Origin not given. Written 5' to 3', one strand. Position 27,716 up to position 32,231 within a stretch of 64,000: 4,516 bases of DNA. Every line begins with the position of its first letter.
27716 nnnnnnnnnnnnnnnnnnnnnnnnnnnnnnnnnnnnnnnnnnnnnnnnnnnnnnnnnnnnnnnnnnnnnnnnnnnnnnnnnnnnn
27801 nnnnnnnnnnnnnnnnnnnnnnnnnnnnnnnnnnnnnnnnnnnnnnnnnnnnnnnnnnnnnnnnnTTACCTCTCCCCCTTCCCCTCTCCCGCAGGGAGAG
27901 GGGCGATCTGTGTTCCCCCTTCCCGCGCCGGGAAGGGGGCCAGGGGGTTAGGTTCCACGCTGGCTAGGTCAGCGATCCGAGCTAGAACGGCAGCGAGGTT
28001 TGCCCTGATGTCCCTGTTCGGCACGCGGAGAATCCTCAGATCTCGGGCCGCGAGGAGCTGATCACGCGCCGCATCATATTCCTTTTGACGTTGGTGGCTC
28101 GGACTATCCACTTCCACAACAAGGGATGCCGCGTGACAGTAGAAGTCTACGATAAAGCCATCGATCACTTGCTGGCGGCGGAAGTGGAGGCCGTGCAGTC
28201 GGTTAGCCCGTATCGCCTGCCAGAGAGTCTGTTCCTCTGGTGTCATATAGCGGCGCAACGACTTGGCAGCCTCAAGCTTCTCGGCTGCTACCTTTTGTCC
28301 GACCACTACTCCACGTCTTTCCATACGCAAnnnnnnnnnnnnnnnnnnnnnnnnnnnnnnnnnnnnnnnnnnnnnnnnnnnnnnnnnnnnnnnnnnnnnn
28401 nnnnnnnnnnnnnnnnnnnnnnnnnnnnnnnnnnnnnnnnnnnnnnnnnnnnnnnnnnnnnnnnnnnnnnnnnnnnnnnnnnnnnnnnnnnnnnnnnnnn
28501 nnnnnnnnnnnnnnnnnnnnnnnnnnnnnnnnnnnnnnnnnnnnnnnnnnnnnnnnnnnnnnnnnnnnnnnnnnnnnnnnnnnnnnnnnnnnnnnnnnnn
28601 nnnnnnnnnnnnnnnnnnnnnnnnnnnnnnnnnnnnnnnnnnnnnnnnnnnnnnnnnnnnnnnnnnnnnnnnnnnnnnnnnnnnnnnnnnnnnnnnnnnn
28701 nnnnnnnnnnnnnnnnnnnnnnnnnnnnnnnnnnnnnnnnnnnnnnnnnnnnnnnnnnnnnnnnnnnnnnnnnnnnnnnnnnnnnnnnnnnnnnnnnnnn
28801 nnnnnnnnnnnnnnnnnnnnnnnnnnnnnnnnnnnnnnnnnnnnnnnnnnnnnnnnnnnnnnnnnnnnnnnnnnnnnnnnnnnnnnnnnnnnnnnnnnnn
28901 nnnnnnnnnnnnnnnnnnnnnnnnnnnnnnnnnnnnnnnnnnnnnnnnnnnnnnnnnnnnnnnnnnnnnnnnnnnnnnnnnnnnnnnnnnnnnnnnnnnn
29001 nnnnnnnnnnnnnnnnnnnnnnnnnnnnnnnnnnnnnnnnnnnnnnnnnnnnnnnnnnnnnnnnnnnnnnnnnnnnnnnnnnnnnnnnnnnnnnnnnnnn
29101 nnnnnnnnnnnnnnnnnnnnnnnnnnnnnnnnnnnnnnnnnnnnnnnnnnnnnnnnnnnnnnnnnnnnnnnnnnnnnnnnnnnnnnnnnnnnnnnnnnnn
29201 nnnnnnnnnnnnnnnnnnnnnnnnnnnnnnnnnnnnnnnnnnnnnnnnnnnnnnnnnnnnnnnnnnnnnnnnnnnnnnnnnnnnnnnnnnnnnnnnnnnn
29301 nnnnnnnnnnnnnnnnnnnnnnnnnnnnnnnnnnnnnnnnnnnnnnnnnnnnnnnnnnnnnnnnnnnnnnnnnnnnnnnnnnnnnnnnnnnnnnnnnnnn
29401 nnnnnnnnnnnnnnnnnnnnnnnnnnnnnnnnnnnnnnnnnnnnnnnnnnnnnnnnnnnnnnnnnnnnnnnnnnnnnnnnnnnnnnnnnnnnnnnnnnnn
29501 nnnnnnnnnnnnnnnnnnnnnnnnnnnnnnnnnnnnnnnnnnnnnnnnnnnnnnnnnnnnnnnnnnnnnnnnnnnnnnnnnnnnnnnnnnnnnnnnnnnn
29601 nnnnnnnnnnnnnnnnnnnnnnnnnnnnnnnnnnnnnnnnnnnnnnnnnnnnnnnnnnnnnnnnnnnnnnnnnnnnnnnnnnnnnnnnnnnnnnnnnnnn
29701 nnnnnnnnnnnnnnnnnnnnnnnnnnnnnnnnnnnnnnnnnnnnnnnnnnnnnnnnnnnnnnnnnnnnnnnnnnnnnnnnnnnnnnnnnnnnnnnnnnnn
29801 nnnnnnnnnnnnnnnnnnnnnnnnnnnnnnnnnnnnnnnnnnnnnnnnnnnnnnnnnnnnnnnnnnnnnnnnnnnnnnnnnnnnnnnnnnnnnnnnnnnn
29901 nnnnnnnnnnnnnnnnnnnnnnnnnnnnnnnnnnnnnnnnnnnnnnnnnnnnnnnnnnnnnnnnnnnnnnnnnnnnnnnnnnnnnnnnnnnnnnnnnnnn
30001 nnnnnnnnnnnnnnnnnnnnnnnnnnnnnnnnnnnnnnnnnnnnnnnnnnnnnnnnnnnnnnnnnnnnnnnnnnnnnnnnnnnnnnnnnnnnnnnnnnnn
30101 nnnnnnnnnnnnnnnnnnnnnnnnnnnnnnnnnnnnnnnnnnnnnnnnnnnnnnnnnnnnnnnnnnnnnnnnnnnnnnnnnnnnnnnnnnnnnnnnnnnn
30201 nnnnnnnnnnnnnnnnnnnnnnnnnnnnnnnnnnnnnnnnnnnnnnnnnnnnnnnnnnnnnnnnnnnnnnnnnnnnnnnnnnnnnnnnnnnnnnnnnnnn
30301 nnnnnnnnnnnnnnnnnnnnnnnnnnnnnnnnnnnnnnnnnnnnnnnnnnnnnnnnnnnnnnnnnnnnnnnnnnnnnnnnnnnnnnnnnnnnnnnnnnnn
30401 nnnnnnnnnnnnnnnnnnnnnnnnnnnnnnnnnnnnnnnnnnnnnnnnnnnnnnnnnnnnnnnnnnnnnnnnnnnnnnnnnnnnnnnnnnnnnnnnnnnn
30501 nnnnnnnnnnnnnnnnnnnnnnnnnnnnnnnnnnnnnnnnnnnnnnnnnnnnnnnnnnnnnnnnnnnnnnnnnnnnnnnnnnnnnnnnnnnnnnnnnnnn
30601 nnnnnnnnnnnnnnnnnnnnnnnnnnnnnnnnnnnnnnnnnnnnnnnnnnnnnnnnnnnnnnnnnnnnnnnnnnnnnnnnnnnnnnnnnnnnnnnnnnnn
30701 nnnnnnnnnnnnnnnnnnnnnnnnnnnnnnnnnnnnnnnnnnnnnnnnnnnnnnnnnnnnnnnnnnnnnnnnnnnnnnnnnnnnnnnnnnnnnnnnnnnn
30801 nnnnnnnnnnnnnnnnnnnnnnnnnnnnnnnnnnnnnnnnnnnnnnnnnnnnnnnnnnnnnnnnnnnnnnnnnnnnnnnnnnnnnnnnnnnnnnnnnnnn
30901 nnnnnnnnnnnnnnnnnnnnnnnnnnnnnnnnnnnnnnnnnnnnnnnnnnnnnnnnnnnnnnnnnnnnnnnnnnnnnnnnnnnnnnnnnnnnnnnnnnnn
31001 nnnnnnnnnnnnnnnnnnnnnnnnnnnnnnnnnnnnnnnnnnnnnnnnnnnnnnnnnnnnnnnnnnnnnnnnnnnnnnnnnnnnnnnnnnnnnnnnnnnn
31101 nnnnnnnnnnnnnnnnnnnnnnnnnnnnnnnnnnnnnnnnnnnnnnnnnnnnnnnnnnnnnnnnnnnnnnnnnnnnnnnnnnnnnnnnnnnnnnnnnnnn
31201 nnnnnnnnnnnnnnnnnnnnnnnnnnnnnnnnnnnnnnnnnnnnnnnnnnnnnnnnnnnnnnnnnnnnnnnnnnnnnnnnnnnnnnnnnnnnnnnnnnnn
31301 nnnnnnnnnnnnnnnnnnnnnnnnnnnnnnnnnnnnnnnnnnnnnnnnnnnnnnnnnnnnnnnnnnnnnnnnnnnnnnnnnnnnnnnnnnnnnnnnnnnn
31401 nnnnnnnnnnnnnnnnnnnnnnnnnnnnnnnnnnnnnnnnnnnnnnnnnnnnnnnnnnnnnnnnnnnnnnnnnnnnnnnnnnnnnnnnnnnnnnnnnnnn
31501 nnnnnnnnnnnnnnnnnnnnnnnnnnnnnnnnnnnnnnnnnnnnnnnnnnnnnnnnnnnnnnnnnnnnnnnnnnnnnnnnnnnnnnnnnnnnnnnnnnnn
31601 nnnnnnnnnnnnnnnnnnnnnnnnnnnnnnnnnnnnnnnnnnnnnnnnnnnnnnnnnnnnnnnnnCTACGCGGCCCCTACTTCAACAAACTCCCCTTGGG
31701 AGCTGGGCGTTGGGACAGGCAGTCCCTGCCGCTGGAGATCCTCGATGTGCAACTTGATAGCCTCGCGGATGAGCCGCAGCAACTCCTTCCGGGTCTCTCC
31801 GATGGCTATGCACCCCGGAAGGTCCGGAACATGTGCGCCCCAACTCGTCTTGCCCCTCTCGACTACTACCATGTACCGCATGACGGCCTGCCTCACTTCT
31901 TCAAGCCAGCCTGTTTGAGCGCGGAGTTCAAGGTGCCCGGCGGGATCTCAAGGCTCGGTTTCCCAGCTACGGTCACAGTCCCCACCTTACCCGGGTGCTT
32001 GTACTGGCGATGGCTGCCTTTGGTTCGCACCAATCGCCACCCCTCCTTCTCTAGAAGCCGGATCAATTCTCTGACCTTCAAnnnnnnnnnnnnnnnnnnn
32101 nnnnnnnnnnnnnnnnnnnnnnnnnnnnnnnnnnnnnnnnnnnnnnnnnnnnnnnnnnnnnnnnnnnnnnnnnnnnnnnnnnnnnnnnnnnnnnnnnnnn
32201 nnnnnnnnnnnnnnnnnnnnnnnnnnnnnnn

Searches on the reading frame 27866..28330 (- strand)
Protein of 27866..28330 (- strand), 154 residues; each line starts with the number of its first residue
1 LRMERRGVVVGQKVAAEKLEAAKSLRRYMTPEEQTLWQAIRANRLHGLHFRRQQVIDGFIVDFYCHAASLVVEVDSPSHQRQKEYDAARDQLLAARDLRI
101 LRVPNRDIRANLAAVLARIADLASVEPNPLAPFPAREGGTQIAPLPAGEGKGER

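Call 35: search_protein_families(library=pfam, proteins=[window:27866-28330:-], max_evalue=0.01)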
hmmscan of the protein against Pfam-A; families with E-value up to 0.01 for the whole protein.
window:27866-28330:- (154 aa): 2 families
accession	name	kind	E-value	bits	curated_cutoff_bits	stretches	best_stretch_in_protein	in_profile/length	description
PF04480.18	DUF559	-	1.6e-31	108.8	20.6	1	19-120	4-105/109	Protein of unknown function (DUF559)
PF18741.7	MTES_1575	-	0.0029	18.1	38.2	1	46-120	12-93/96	REase_MTES_1575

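Call 55: search_protein_families(library=padloc, proteins=[window:27866-28330:-], max_evalue=0.01)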
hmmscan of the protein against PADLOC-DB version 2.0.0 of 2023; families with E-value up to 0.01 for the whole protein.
window:27866-28330:- (154 aa): 2 families
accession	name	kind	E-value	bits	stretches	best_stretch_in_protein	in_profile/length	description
PDLC02868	DpdF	-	0.00044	16.1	1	60-116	83-141/1078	DpdF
PDLC03210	mREase_II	-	0.0012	16.2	1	59-122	53-118/294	Type II methyl-directed restriction enzyme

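Call 56: search_protein_families(library=ncbifam, proteins=[window:27866-28330:-], max_evalue=0.01)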
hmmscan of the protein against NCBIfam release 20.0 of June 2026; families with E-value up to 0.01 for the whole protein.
window:27866-28330:- (154 aa): 1 family
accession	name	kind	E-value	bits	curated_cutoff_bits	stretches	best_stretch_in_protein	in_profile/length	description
NF007294.0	PRK09767.1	equivalog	2.4e-18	66.3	218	1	21-120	8-107/117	DUF559 domain-containing protein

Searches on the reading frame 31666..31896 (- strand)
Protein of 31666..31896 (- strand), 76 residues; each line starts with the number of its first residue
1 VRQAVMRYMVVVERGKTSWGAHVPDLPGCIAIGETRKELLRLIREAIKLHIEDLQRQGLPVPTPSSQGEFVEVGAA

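Call 35: search_protein_families(library=pfam, proteins=[window:31666-31896:-], max_evalue=0.01)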
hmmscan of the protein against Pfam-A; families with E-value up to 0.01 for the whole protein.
window:31666-31896:- (76 aa): 2 families
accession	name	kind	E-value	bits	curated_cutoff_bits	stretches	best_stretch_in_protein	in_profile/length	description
PF15919.11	HicB_lk_antitox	-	1.2e-12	48.5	27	1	8-67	1-61/123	HicB_like antitoxin of bacterial toxin-antitoxin system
PF21748.3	UPF0150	-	0.00035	20.9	27.3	1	17-62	19-64/64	UPF0150-like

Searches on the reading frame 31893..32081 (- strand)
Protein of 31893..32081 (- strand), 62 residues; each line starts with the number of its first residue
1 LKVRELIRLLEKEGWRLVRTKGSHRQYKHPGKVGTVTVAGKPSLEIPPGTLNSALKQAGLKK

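Call 35: search_protein_families(library=pfam, proteins=[window:31893-32081:-], max_evalue=0.01)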
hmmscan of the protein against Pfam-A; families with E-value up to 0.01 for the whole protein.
window:31893-32081:- (62 aa): 1 family
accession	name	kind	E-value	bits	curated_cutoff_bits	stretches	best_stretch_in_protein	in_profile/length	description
PF07927.17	HicA_toxin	-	7.9e-24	84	27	1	4-60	2-58/58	HicA toxin of bacterial toxin-antitoxin,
